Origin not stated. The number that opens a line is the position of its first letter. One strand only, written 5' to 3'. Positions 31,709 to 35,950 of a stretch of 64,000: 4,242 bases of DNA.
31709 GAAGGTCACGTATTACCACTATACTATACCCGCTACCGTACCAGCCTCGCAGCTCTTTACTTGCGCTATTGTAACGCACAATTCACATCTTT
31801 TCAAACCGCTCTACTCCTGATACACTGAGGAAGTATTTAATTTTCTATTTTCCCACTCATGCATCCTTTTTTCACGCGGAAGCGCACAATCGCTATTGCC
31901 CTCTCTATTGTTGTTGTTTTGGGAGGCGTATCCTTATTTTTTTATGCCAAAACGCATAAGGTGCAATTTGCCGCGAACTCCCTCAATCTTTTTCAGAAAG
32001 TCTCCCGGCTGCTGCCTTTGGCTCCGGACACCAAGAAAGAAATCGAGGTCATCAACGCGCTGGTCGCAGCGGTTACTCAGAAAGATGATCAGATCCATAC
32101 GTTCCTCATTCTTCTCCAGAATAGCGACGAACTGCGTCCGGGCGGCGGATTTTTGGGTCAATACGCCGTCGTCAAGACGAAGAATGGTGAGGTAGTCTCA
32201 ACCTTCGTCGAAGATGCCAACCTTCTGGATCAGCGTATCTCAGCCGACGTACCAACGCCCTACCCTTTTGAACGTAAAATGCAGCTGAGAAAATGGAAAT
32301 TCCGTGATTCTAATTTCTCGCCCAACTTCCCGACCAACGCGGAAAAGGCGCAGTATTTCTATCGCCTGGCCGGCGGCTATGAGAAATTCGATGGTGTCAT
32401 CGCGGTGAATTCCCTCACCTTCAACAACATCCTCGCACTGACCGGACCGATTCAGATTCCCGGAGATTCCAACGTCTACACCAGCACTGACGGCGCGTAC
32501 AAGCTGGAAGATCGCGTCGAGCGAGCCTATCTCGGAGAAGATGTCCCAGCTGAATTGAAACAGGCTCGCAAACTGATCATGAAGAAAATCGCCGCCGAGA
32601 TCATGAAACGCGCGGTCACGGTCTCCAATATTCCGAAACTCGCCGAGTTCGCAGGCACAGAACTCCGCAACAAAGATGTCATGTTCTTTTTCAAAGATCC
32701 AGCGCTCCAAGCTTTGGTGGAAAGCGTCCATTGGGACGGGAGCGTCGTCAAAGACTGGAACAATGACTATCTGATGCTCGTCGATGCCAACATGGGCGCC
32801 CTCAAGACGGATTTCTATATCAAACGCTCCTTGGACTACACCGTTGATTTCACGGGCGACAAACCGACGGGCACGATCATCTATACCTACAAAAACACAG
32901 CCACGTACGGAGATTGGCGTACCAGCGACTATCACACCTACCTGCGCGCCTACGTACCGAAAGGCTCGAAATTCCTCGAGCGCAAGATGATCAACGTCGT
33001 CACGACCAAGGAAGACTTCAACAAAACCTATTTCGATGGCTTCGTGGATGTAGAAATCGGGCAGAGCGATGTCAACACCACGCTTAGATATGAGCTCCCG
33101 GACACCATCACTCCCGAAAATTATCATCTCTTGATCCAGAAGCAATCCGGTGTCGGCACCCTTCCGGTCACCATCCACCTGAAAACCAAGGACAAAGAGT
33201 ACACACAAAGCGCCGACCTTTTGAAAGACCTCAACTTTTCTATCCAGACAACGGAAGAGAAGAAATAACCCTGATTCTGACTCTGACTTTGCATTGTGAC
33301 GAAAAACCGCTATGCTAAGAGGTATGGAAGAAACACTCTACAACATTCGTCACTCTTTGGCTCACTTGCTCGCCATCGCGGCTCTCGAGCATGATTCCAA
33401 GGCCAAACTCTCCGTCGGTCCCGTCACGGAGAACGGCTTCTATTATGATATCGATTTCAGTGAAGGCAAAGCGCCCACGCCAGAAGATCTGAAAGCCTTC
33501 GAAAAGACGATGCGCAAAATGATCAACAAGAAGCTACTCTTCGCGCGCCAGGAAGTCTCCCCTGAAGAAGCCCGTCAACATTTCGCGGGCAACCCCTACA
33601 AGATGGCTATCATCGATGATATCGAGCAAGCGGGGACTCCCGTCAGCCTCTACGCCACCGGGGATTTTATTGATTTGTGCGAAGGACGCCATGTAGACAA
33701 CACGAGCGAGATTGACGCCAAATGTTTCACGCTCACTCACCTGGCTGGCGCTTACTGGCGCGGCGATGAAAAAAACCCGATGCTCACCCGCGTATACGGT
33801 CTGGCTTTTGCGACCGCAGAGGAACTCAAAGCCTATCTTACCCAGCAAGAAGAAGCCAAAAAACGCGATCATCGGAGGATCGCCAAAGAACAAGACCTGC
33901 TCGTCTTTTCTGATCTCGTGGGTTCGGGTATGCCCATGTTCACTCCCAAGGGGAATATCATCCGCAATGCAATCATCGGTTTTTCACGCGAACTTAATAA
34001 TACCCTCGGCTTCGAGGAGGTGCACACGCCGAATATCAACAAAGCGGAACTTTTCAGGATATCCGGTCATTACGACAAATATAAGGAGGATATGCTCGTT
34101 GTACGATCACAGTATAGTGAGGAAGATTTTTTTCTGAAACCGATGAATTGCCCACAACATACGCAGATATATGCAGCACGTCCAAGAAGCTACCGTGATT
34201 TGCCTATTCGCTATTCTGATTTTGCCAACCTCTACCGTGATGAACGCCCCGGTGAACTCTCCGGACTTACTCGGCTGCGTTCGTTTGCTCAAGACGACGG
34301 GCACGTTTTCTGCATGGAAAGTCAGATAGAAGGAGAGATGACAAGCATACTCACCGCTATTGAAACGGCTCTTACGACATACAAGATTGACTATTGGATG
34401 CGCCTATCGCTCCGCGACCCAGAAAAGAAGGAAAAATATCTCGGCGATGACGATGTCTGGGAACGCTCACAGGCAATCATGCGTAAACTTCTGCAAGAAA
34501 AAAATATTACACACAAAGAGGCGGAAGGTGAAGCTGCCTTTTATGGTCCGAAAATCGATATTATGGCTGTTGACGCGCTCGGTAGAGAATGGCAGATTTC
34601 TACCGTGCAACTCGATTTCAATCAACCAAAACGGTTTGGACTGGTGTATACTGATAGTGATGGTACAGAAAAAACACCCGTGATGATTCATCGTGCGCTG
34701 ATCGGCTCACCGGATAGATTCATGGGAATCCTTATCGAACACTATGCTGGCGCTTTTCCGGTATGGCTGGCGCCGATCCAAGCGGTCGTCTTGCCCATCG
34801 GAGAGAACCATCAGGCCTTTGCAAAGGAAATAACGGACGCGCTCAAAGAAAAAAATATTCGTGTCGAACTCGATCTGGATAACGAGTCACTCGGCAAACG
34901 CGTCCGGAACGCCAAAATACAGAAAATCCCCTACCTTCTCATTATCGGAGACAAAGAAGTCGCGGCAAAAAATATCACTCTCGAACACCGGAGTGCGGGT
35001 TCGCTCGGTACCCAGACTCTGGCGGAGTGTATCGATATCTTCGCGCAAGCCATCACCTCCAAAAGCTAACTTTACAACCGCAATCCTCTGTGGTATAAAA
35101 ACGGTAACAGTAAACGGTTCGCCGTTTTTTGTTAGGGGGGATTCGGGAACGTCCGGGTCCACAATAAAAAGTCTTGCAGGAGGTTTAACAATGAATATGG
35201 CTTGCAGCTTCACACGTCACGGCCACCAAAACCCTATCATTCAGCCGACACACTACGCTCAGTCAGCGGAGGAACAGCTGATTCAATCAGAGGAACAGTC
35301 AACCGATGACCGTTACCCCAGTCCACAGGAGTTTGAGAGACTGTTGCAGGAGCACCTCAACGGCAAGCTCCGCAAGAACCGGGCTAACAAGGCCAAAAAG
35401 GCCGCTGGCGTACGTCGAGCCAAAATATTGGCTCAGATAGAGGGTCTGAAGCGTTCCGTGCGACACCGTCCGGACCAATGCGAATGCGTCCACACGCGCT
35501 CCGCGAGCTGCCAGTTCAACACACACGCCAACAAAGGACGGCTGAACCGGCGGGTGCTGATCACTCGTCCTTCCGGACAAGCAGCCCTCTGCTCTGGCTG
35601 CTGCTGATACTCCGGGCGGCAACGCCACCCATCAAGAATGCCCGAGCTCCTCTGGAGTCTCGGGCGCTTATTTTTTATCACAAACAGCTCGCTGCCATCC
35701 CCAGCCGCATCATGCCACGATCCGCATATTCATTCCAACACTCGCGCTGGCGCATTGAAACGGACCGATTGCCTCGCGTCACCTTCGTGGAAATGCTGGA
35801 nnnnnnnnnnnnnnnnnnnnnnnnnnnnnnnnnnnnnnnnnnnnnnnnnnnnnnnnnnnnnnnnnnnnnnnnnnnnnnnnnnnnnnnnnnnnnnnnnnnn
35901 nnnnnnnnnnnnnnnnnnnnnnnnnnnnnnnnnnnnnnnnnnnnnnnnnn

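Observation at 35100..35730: GC-rich islet between thrS and a P-type ATPase encoding a strongly SD-led basic Cys-rich 139-aa protein with its own terminator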

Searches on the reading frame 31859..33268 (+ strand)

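Call 46: search_protein_families(library=pfam, proteins=[window:31859-33268:+], max_evalue=0.00001)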
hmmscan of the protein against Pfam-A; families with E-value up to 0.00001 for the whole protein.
window:31859-33268:+ (469 aa): 1 family
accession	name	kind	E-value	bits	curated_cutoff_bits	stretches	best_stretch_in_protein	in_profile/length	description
PF13196.11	DUF4012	-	1.1e-25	91.3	28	1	79-216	3-139/144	Protein of unknown function (DUF4012)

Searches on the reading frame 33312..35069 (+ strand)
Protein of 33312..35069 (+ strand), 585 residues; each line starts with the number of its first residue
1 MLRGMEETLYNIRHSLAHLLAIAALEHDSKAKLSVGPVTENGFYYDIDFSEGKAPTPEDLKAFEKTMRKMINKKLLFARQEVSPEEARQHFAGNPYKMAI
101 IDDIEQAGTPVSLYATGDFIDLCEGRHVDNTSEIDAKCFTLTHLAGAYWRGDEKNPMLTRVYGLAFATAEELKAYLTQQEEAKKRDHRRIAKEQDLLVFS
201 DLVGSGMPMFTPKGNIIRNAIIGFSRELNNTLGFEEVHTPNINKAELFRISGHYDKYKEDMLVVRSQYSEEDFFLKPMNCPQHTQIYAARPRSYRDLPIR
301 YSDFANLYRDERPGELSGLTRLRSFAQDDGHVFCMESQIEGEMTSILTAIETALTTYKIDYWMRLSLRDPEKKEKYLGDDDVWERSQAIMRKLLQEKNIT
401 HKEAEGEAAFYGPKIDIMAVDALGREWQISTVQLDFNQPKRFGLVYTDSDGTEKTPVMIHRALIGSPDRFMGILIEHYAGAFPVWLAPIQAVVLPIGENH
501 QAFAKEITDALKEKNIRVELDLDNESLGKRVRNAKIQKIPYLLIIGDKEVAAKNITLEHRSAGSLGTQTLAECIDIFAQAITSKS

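Call 11: find_encoding_contigs(protein=window:33312-35069:+, flank=10000, max_places=10)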
Protein window:33312-35069:+ (585 aa): no gene with exactly this product is on record in the collection.
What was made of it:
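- Tried and rejected: An exact look-up of the window's ThrRS was not on record (call 11).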

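Call 13: find_related_loci(query=window:33312-35066:+, collection=genome_contigs, flank=10000)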
Query window:33312-35066:+ (585 aa) in genome_contigs; peptide patterns used: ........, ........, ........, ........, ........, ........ (x = any residue, [..] = any of these).
600 stretches matched a pattern (row limit reached: there are more); 594 encode a relative of the query (tblastn E <= 1e-3); the best 80 are kept; 80 distinct loci.
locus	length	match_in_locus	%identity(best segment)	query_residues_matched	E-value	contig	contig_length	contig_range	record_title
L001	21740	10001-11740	63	6-584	0e+0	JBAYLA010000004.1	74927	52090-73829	MAG: Candidatus Paceibacterota bacterium isolate SO_2016_GW1_92 scaffold00774_OW334_2016, whole genome shotgun sequence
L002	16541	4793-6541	61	3-585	0e+0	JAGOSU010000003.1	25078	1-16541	MAG: Candidatus Paceibacterota bacterium isolate Gw_Eff_bin_347 Gw_Eff_3846_length_25078_cov_7.806781, whole genome shot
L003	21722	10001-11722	62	8-584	0e+0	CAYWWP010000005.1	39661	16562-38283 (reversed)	MAG TPA_asm: uncultured Candidatus Saccharibacteria bacterium isolate SRP135725_co1_119 genome assembly, contig: NODE_95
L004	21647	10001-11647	58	34-584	0e+0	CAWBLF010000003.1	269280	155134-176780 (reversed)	MAG: uncultured bacterium isolate MFD04428.bin.2.39 genome assembly, contig: contig_54485, whole genome shotgun sequence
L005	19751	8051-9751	56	12-575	0e+0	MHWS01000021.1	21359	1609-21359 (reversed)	MAG: Candidatus Zambryskibacteria bacterium RIFCSPLOWO2_12_FULL_39_16 rifcsplowo2_12_scaffold_4637, whole genome shotgun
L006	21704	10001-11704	56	6-562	0e+0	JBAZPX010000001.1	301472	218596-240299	MAG: Patescibacteria group bacterium isolate SO_2017_SWC_4 scaffold_43_c1_LP-4_2017, whole genome shotgun sequence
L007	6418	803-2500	55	7-572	0e+0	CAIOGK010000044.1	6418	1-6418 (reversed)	Candidatus Falkowbacteria bacterium isolate Loclat_bin-04004 genome assembly, contig: bin-04004:044/137, whole genome sh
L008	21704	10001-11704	54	7-575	0e+0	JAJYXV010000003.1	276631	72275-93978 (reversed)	MAG: bacterium isolate FK3.bin69 NODE_32_length_276631_cov_1.910421, whole genome shotgun sequence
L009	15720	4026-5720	53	6-574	0e+0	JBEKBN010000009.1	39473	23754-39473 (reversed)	MAG: Minisyncoccia bacterium isolate SPRUCE 137 SPRUCE_137_9, whole genome shotgun sequence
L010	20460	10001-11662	53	5-560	0e+0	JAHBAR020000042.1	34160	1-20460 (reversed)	MAG: Candidatus Kerfeldbacteria bacterium isolate AQU-08 c_000000072106, whole genome shotgun sequence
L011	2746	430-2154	51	8-584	0e+0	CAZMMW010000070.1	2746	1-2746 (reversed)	MAG TPA_asm: uncultured Gammaproteobacteria bacterium isolate SRP257756_co1_229 genome assembly, contig: NODE_36939_leng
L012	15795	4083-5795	50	13-579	0e+0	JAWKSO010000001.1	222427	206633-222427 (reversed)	MAG: Candidatus Paceibacterota bacterium isolate BC1.90 BC1.90.fa-1, whole genome shotgun sequence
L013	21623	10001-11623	50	30-574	0e+0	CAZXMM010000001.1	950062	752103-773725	MAG TPA_asm: uncultured Gammaproteobacteria bacterium isolate SRP173033_co1_283 genome assembly, contig: NODE_1_length_9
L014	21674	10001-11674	50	8-568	0e+0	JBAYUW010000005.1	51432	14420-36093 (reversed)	MAG: Candidatus Paceibacterota bacterium isolate SO_2016_LW3_45 scaffold00970_LW162_2016, whole genome shotgun sequence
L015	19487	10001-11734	52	3-574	0e+0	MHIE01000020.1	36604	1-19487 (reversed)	MAG: Candidatus Buchananbacteria bacterium RIFCSPHIGHO2_01_FULL_44_11 rifcsphigho2_01_scaffold_3660, whole genome shotgu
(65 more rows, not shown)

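Call 46: search_protein_families(library=pfam, proteins=[window:33312-35069:+], max_evalue=0.00001)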
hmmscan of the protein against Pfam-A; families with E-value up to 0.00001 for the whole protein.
window:33312-35069:+ (585 aa): 3 families
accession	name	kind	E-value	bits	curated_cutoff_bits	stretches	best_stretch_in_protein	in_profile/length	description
PF00587.30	tRNA-synt_2b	-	1.2e-42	146.4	29.3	1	269-478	7-179/179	tRNA synthetase class II core domain (G, H, P, S and T)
PF03129.25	HGTP_anticodon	-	4.7e-20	72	21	1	490-577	1-91/94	Anticodon binding domain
PF07973.19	tRNA_SAD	-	2.8e-12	46.8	24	1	111-162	1-44/44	Threonyl and Alanyl tRNA synthetase second additional domain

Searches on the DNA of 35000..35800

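Call 7: search_rna_families(source=window, start=35000, end=35800, threshold=evalue, max_evalue=10)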
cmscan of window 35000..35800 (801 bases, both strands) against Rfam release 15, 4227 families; matches with E-value up to 10: 6.
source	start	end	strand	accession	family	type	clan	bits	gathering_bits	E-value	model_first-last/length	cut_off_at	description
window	35365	35463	-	RF01906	HOTAIR_3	Gene; lncRNA;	-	22.4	80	0.014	1-98/98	no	HOTAIR conserved region 3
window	35627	35684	-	RF02067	STnc310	Gene; sRNA;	-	17.2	40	2.1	1-61/61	no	Salmonella enterica sRNA STnc310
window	35396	35436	-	RF02806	PyrR208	Gene; snRNA; snoRNA; HACA-box;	-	17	64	1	1-60/60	no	Pyrobaculum sRNA 208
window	35091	35136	+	RF02056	STnc390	Gene; sRNA;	-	16.7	50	1.2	1-60/60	no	Salmonella sRNA STnc390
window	35105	35188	+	RF03061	uxuA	Gene; sRNA;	-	16.6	66.8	3.8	1-89/89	no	uxuA RNA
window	35656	35717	-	RF01120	sR33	Gene; snRNA; snoRNA; CD-box;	-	12.7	37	8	1-55/55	no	Small nucleolar RNA sR33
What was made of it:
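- On Known cis-regulatory RNA (Rfam): Only sub-threshold noise at E up to 10 (call 7).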
